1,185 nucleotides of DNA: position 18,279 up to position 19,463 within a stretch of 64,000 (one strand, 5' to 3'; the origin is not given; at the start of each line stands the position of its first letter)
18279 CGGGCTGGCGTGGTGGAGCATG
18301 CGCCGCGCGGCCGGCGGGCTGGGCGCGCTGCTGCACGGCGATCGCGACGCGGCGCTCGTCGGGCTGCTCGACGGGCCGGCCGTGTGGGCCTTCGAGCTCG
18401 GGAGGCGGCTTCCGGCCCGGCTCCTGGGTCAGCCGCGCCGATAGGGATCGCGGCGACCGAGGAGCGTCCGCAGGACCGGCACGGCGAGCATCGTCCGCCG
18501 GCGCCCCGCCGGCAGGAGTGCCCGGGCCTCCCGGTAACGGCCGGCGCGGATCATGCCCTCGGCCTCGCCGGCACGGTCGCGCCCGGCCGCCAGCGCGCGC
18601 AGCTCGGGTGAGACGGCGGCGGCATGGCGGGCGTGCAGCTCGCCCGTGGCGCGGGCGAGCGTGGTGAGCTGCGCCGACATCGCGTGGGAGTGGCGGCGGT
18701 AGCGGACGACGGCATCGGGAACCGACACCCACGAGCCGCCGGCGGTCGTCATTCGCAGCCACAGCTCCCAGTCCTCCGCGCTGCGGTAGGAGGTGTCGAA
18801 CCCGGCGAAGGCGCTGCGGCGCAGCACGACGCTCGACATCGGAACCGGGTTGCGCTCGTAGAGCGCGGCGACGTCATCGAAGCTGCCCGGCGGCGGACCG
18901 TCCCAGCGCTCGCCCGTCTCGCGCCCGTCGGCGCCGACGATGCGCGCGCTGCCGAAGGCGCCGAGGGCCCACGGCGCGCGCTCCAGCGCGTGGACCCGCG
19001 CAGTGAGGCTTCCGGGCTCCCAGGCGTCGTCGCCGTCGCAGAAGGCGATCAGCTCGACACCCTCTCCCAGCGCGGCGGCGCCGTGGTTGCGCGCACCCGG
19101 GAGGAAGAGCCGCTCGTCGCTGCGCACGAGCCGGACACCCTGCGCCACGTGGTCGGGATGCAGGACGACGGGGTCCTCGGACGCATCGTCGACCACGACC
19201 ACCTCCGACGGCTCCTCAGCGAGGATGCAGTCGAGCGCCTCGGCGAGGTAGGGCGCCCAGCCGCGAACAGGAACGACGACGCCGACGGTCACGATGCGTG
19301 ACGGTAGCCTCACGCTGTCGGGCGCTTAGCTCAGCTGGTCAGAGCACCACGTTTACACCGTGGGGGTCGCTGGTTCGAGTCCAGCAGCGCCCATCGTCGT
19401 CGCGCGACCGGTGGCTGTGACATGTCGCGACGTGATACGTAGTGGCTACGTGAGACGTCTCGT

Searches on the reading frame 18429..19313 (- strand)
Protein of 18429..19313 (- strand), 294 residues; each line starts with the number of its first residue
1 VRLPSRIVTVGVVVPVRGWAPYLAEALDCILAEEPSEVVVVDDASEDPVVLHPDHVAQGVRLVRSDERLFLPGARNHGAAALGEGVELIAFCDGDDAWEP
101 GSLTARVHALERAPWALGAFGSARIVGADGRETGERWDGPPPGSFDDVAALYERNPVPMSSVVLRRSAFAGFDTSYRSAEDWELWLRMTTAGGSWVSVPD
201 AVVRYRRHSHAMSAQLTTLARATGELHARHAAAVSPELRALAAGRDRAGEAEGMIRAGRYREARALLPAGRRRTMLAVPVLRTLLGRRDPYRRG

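Call 38: search_protein_families(library=pfam, proteins=[window:18429-19313:-], max_evalue=0.01)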
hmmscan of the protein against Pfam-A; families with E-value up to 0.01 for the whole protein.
window:18429-19313:- (294 aa): 3 families
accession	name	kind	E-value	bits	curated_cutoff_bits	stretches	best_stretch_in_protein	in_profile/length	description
PF00535.33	Glycos_transf_2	-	1.2e-14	55.1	23.3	1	12-136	2-128/168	Glycosyl transferase family 2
PF13641.12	Glyco_tranf_2_3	-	1.3e-07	32.3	27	1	10-115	3-116/230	Glycosyltransferase like family 2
PF10111.15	Glyco_tranf_2_2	-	4e-07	30.3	27.3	0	160-213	166-223/276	Glycosyltransferase like family 2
